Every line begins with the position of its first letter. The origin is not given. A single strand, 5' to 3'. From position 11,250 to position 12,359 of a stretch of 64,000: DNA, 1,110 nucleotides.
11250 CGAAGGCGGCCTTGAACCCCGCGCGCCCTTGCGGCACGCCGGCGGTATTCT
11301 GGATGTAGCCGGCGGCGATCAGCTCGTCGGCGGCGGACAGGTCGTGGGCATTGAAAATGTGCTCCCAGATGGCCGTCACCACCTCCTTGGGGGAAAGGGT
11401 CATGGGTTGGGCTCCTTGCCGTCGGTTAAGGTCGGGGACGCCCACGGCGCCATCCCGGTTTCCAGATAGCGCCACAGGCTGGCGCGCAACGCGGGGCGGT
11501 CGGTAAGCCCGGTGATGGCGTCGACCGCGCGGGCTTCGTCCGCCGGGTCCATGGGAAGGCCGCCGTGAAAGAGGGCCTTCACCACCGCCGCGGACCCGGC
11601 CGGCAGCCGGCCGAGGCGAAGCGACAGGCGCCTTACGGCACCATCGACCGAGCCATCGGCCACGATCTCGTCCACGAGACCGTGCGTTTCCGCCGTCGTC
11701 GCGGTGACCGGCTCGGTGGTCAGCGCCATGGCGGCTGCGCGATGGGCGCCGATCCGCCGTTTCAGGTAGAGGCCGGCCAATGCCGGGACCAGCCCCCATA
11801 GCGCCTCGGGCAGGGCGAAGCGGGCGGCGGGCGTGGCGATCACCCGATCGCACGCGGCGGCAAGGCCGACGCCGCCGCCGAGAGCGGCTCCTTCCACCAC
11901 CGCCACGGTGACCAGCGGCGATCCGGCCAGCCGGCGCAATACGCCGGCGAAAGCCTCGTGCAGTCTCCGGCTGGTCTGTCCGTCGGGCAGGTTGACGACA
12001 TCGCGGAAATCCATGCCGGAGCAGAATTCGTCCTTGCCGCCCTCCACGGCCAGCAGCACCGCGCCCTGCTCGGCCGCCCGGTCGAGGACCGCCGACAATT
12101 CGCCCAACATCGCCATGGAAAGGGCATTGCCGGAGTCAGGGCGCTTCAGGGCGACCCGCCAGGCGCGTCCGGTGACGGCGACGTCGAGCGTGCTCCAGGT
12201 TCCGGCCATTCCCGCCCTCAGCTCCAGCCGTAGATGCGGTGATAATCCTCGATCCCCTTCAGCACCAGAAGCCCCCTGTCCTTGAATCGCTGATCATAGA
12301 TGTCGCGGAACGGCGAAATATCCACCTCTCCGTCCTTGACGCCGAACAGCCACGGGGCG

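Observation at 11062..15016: HMGS beta-branching cassette with a single crotonase and a SnoaL-like protein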

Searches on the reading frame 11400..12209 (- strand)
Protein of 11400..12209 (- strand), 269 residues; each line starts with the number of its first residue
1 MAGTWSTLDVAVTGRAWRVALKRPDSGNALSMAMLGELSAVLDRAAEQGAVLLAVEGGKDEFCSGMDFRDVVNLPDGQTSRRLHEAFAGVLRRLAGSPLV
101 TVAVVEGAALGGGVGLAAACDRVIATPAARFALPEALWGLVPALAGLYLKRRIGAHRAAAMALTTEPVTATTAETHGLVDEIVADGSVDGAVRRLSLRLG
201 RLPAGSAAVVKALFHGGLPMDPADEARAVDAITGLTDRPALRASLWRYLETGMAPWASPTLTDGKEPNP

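Call 4: search_protein_families(library=pfam, proteins=[window:11400-12209:-], max_evalue=0.01)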
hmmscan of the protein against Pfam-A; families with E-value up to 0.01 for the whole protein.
window:11400-12209:- (269 aa): 2 families
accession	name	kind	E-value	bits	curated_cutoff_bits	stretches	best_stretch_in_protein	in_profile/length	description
PF00378.25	ECH_1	-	6.6e-39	134.2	27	1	19-257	9-249/251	Enoyl-CoA hydratase/isomerase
PF16113.10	ECH_2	-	2.8e-26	93.3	27.2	1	18-197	3-186/335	Enoyl-CoA hydratase/isomerase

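Call 11: search_solved_structures(query=window:11400-12209:-, max_evalue=0.001, show_alignments=3)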
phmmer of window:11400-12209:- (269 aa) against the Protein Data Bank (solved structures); distinct sequences matched with E-value up to 0.001: 196 (the best 60 are shown).
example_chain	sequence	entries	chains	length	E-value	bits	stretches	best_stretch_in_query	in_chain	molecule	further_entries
4nnq_A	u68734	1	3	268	5.7e-44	154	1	16-259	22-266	Putative enoyl-CoA hydratase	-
3hp0_A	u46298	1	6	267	2.6e-28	102.6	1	4-257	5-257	Putative polyketide biosynthesis enoyl-CoA hydratase homolog pksH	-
4zu2_A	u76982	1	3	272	1.8e-26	96.6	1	16-213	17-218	Putative isohexenylglutaconyl-CoA hydratase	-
8ahq_A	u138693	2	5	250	8.5e-24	87.9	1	12-212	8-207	Enoyl-CoA hydratase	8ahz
5zai_A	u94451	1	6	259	9.5e-24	87.7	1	6-219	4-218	3-hydroxypropionyl-coenzyme A dehydratase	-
4k3w_A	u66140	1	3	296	1.9e-23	86.7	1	12-215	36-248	Enoyl-CoA hydratase/isomerase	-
3myb_A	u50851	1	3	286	6.7e-22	81.7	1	19-259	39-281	Enoyl-CoA hydratase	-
3r0o_A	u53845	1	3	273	1.4e-20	77.3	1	14-200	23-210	Carnitinyl-CoA dehydratase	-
3i47_A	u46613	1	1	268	5.7e-20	75.3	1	18-187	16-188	Enoyl CoA hydratase/isomerase (Crotonase)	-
3r9t_A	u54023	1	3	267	7.1e-20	75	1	14-195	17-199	EchA1_1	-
7oeq_A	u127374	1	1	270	8.6e-20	74.7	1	19-228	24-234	Mevalonyl-coenzyme A hydratase sidH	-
3r9s_A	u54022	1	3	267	1.1e-19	74.5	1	14-195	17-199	Carnitinyl-CoA dehydratase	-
3moy_A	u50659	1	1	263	1.1e-19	74.4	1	17-210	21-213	Probable enoyl-CoA hydratase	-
3pea_A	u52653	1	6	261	1.2e-19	74.2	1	25-213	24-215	Enoyl-CoA hydratase/isomerase family protein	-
2vx2_A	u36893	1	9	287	2.6e-19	73.2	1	18-223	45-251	ENOYL-COA HYDRATASE DOMAIN-CONTAINING PROTEIN 3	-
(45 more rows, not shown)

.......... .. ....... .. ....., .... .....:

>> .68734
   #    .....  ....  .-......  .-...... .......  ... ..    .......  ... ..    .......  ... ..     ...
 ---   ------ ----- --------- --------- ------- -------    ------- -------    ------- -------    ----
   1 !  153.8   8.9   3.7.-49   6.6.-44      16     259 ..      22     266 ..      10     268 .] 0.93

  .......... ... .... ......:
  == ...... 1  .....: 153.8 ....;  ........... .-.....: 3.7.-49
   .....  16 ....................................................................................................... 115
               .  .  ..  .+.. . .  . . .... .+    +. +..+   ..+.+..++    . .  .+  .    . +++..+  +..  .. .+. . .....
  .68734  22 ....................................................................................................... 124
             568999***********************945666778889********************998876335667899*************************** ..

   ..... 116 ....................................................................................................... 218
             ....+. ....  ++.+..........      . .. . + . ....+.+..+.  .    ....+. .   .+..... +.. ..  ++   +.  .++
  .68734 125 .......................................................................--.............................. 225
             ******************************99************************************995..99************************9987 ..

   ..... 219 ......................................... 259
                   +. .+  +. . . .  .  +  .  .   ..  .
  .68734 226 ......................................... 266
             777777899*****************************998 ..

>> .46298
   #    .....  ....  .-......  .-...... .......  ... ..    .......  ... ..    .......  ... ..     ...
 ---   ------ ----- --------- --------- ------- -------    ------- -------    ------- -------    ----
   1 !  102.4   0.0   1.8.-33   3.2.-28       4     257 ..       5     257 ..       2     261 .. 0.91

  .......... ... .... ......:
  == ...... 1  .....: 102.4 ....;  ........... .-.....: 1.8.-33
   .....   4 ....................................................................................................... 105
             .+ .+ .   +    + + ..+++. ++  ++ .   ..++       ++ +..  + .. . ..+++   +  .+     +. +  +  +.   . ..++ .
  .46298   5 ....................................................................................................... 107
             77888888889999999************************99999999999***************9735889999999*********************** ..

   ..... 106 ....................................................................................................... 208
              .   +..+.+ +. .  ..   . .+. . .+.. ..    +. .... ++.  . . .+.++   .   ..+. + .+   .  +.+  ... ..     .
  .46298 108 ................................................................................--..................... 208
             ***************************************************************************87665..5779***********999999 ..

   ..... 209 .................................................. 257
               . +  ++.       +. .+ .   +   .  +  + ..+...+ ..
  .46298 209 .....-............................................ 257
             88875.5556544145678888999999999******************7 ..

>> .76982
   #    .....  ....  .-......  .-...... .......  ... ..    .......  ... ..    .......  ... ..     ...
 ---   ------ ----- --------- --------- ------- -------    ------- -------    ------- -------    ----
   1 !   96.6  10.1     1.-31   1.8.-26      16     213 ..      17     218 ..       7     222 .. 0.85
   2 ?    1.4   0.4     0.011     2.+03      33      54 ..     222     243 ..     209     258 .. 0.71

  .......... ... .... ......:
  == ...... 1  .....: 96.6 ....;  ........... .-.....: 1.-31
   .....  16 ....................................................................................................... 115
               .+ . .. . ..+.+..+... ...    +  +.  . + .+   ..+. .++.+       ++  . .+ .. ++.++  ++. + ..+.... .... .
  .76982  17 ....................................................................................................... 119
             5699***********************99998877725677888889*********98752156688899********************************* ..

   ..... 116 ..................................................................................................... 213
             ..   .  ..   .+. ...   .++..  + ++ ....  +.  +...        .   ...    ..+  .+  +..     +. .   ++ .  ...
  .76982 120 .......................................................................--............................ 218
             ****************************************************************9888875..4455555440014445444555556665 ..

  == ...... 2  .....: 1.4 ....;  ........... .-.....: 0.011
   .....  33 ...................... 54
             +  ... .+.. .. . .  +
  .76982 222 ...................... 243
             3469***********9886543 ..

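Call 13: find_encoding_contigs(protein=window:11400-12209:-, flank=10000, max_places=6)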
Protein window:11400-12209:- (269 aa): no gene with exactly this product is on record in the collection.

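Call 17: find_homologous_proteins(query=window:11400-12209:-, max_evalue=1e-10)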
Query window:11400-12209:- (269 aa): 307 proteins with E <= 1e-10 among 8000 candidates; the best 120 are listed.
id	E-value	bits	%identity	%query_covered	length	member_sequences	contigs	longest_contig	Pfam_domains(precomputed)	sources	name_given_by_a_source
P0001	5.4e-154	529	92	100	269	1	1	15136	PF00378.26,PF16113.11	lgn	-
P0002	7.6e-145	499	88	100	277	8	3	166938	PF00378.26,PF16113.11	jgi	jgi:polyketide biosynthesis enoyl-CoA hydratase PksH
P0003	8.2e-120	417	74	100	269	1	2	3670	PF00378.26,PF16113.11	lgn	-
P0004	2.7e-86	308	61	97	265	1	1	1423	PF00378.26,PF16113.11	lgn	-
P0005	6.1e-60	221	51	89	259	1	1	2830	PF00378.26,PF16113.11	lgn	-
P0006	1.2e-43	168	46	88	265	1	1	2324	PF00378.26,PF16113.11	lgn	-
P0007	1.2e-40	158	42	88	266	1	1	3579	PF00378.26,PF16113.11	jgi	jgi:polyketide biosynthesis enoyl-CoA hydratase PksH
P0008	2.2e-40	157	39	94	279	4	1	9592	PF00378.26,PF16113.11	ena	-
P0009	2.9e-40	157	41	94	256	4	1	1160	PF00378.26,PF16113.11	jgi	jgi:polyketide biosynthesis enoyl-CoA hydratase PksH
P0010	3.0e-40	157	41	90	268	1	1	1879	PF00378.26,PF16113.11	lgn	-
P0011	1.1e-39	155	44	86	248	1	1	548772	PF00378.26,PF16113.11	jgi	jgi:polyketide biosynthesis enoyl-CoA hydratase PksH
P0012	3.7e-39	153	43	83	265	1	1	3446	PF00378.26,PF16113.11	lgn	-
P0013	4.6e-39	153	43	89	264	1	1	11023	PF00378.26,PF16113.11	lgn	-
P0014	7.7e-39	152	41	88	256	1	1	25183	PF00378.26,PF16113.11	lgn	-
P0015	7.8e-39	152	41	96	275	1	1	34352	PF00378.26,PF16113.11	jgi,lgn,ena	-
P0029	1.5e-35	141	43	88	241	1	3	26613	PF00378.26,PF16113.11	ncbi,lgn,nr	ncbi:MAG: enoyl-CoA hydratase/isomerase family protein [Polyangiaceae bacterium]|nr:enoyl-CoA hydrat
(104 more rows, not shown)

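Call 18: find_encoding_contigs(protein=P0002, flank=10000, max_places=4)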
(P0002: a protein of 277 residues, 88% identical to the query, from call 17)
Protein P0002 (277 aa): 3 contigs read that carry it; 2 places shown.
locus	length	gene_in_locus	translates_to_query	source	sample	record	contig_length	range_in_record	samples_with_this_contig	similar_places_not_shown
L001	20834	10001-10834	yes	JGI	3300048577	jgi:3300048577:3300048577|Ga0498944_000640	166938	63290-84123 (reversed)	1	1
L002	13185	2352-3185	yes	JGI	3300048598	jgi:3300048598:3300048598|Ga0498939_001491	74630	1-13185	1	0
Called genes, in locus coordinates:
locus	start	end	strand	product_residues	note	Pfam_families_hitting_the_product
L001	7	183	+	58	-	-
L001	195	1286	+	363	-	PF00698:Acyl_transf_1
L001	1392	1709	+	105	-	PF19549:DUF6072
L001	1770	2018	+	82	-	-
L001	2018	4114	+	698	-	PF19991:HMA_2 (weak), PF00664:ABC_membrane, PF00005:ABC_tran, PF02463:SMC_N (faint)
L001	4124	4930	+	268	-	PF01648:ACPS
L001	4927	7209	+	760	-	PF00698:Acyl_transf_1, PF03060:NMO, PF21607:FabD_helical_ins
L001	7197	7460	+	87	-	PF00550:PP-binding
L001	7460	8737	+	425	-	PF00109:ketoacyl-synt, PF02801:Ketoacyl-synt_C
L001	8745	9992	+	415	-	PF01154:HMG_CoA_synt_N, PF08540:HMG_CoA_synt_C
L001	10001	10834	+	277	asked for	PF00378:ECH_1, PF16113:ECH_2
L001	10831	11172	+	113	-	PF07366:SnoaL, PF12680:SnoaL_2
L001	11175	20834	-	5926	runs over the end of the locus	-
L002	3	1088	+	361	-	?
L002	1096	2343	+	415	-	PF01154:HMG_CoA_synt_N, PF08540:HMG_CoA_synt_C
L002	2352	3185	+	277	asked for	PF00378:ECH_1, PF16113:ECH_2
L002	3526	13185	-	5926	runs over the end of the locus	-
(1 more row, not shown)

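Call 19: find_encoding_contigs(protein=P0001, flank=10000, max_places=3)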
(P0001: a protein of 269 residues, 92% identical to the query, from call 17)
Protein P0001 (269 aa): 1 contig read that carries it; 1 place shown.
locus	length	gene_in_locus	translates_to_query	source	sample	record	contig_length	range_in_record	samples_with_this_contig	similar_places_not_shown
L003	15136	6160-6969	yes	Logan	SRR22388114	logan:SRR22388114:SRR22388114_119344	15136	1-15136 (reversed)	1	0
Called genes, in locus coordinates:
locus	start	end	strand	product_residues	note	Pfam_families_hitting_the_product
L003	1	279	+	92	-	?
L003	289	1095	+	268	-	PF01648:ACPS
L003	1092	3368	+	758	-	PF00698:Acyl_transf_1, PF03060:NMO, PF21607:FabD_helical_ins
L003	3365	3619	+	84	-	PF00550:PP-binding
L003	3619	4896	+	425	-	PF00109:ketoacyl-synt, PF02801:Ketoacyl-synt_C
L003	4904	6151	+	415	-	PF01154:HMG_CoA_synt_N, PF08540:HMG_CoA_synt_C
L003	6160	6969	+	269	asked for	PF00378:ECH_1, PF16113:ECH_2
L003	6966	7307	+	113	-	PF07366:SnoaL, PF12680:SnoaL_2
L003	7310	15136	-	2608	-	?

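Call 22: find_related_loci(query=L001:20235-20834:-, collection=metagenome_contigs, flank=10000)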
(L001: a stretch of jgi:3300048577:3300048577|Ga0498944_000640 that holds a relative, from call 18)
Query L001:20235-20834:- (200 aa) in metagenome_contigs; peptide patterns used: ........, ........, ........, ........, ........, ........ (x = any residue, [..] = any of these).
261 stretches matched a pattern; 56 encode a relative of the query (tblastn E <= 1e-3); 55 distinct loci.
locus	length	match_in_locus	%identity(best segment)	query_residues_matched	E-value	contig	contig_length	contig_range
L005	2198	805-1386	37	1-187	8e-26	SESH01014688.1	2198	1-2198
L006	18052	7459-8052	36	1-186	5e-25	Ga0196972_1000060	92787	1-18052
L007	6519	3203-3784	39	1-187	9e-25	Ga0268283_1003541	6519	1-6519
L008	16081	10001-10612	34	1-196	4e-23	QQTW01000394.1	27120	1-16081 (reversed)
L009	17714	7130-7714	35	1-192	7e-23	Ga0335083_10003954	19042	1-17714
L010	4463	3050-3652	36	1-196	2e-21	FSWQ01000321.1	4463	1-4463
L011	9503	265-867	35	4-196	3e-21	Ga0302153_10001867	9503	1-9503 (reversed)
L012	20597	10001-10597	33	1-187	3e-21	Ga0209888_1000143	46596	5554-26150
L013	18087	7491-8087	34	1-187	7e-22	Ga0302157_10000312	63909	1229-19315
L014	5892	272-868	33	1-187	4e-21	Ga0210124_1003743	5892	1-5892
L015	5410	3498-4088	32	1-186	3e-20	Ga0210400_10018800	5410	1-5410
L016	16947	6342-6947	33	1-196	3e-20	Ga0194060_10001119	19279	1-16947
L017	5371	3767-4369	33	4-196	1e-19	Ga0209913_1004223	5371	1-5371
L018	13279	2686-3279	35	1-186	4e-19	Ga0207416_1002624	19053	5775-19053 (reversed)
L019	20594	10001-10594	35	1-186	4e-19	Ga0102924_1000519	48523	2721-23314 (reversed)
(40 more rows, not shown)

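Call 29: search_protein_families(library=ncbifam, proteins=[window:11400-12209:-], max_evalue=0.001)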
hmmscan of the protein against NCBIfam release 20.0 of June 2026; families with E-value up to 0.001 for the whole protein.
window:11400-12209:- (269 aa): 73 families (the best 25 are shown)
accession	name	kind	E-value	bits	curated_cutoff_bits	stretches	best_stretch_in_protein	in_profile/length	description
NF005498.0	PRK07112.1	equivalog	2e-48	165.2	250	1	4-257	5-256/258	enoyl-CoA hydratase/isomerase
NF051848.1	EnCoAHydtEchA19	equivalog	2.9e-31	109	400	1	10-191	4-189/258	enoyl-CoA hydratase EchA19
NF005675.0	PRK07468.1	equivalog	2.9e-30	105.9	350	1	5-226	3-229/262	crotonase/enoyl-CoA hydratase family protein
TIGR02280.1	PaaB1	equivalog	1.2e-28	100.3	345.15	1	12-214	5-210/256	2-(1,2-epoxy-1,2-dihydrophenyl)acetyl-CoA isomerase PaaG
NF004796.0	PRK06144.1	subfamily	2.2e-28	99.5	272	1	6-202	8-208/262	enoyl-CoA hydratase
NF006100.0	PRK08252.1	subfamily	2.3e-28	99.5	282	1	10-199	7-193/254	crotonase/enoyl-CoA hydratase family protein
NF006008.0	PRK08139.1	equivalog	3.3e-28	98.9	313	1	17-221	22-227/266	enoyl-CoA hydratase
NF005699.0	PRK07509.1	equivalog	7.2e-28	98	249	1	8-186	6-192/267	crotonase/enoyl-CoA hydratase family protein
NF005803.0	PRK07658.1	equivalog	2.9e-27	95.7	313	1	8-190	4-187/257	enoyl-CoA hydratase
NF005879.0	PRK07827.1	equivalog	3.2e-27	95.4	283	1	9-213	10-215/261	enoyl-CoA hydratase family protein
NF006007.0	PRK08138.1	subfamily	3.7e-27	95.3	355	1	19-213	21-214/261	enoyl-CoA hydratase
NF004525.0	PRK05870.1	equivalog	5.7e-27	95.3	285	1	7-193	4-190/249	enoyl-CoA hydratase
NF042430.2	EnCoAhydt_DpgD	equivalog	1.1e-26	93.8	400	1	13-195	4-193/258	enoyl-CoA-hydratase DpgD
NF006566.0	PRK09076.1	subfamily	7.7e-26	91.2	286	1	7-220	6-220/260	enoyl-CoA hydratase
NF004840.0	PRK06190.1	equivalog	1.2e-25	90.6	253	1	9-225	7-224/260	enoyl-CoA hydratase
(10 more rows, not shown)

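Call 43: find_encoding_contigs(protein=P0011, flank=10000, max_places=1)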
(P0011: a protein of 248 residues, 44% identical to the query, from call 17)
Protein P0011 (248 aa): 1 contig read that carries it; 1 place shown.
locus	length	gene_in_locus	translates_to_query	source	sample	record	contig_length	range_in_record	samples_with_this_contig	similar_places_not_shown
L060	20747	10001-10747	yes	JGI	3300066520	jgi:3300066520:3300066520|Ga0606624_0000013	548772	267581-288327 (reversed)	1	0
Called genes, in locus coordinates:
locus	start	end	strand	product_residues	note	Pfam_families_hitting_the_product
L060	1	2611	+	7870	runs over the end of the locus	PF00109:ketoacyl-synt, PF02801:Ketoacyl-synt_C, PF16197:KAsynt_C_assoc, PF22336:RhiE-like_linker, PF22621:CurL-like_PKS_C, PF14765:PS-DH, PF21089:PKS_DH_N, PF21394:Beta-ketacyl_N, +49 more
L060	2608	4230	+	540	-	PF00005:ABC_tran, PF02463:SMC_N (weak), PF13304:AAA_21 (weak)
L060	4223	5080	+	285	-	PF00698:Acyl_transf_1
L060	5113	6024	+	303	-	PF00698:Acyl_transf_1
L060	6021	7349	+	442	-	PF03060:NMO, PF21607:FabD_helical_ins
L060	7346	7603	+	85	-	PF00550:PP-binding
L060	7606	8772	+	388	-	PF00109:ketoacyl-synt, PF02801:Ketoacyl-synt_C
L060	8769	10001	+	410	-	PF01154:HMG_CoA_synt_N, PF08540:HMG_CoA_synt_C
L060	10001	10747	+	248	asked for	PF00378:ECH_1, PF16113:ECH_2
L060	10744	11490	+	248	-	PF00378:ECH_1, PF16113:ECH_2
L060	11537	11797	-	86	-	PF04226:Transgly_assoc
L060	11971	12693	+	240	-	PF01464:SLT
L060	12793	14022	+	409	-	PF01011:PQQ (faint), PF13360:PQQ_2, PF13570:Beta-prop_ACSF4, PF25293:Beta-prop_EMC1_N (faint), PF13360:PQQ_2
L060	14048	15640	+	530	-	PF02776:TPP_enzyme_N, PF00205:TPP_enzyme_M, PF02775:TPP_enzyme_C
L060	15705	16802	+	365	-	PF00724:Oxidored_FMN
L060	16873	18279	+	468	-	PF21686:LigD_Prim-Pol, PF01896:DNA_primase_S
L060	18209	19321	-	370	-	PF01068:DNA_ligase_A_M, PF04679:DNA_ligase_A_C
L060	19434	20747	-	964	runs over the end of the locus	PF13620:CarboxypepD_reg, PF13715:CarbopepD_reg_2 (weak), PF07715:Plug (faint), PF25183:OMP_b-brl_4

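Call 44: find_encoding_contigs(protein=P0015, flank=10000, max_places=1)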
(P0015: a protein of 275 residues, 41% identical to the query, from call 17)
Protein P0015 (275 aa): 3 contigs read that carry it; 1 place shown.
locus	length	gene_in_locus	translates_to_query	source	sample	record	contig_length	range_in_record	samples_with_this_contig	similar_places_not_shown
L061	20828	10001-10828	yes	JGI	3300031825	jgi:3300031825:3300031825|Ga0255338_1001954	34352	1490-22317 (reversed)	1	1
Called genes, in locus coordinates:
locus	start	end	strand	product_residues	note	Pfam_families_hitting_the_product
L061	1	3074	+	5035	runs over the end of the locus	?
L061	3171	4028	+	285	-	PF00698:Acyl_transf_1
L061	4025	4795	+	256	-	PF17837:4PPT_N (weak), PF01648:ACPS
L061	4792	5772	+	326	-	PF00698:Acyl_transf_1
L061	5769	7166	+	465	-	PF03060:NMO (faint), PF21607:FabD_helical_ins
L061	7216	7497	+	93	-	PF00550:PP-binding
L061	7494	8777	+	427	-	PF00109:ketoacyl-synt, PF02801:Ketoacyl-synt_C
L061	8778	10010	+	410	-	PF01154:HMG_CoA_synt_N, PF08540:HMG_CoA_synt_C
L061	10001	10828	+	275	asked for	PF00378:ECH_1, PF16113:ECH_2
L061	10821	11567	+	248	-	PF00378:ECH_1, PF16113:ECH_2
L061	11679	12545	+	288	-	PF01145:Band_7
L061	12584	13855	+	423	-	PF01094:ANF_receptor, PF13433:Peripla_BP_5, PF13458:Peripla_BP_6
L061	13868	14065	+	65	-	-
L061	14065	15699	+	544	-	PF00664:ABC_membrane (weak), PF00005:ABC_tran, PF02463:SMC_N (faint), PF13304:AAA_21 (faint)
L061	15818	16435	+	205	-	PF05128:DUF697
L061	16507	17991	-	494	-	PF00171:Aldedh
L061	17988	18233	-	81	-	-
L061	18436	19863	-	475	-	PF12801:Fer4_5, PF12838:Fer4_7 (faint), PF13183:Fer4_8 (faint), PF13534:Fer4_17 (faint), PF13746:Fer4_18, PF11614:FixG_C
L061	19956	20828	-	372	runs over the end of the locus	PF04982:TM_HPP, PF00571:CBS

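Call 54: search_protein_families(library=pfam, proteins=[L001:1392-1709:+, L001:1770-2018:+], max_evalue=0.01)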
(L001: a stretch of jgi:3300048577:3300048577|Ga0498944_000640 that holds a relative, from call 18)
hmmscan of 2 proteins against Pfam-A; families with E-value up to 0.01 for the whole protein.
L001:1392-1709:+ (105 aa): 1 family
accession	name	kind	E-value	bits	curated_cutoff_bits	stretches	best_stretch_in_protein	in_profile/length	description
PF19549.4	DUF6072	-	3e-22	79.5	27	1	7-78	8-83/129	Family of unknown function (DUF6072)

L001:1770-2018:+ (82 aa): 1 family
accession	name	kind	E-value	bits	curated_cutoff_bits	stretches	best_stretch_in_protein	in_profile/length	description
PF19605.4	DUF6110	-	0.0015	19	26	1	30-65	35-70/85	Family of unknown function (DUF6110)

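Call 59: find_encoding_contigs(protein=P0006, flank=5000, max_places=2)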
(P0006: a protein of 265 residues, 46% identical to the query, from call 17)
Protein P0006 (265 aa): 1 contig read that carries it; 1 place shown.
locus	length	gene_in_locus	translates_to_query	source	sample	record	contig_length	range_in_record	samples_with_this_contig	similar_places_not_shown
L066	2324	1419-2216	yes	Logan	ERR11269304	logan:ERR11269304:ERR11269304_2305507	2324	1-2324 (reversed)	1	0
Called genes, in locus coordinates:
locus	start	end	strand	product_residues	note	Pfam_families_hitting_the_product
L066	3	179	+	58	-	?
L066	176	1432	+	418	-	PF01154:HMG_CoA_synt_N (weak), PF08540:HMG_CoA_synt_C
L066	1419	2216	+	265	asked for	PF16113:ECH_2, PF00378:ECH_1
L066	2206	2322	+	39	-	?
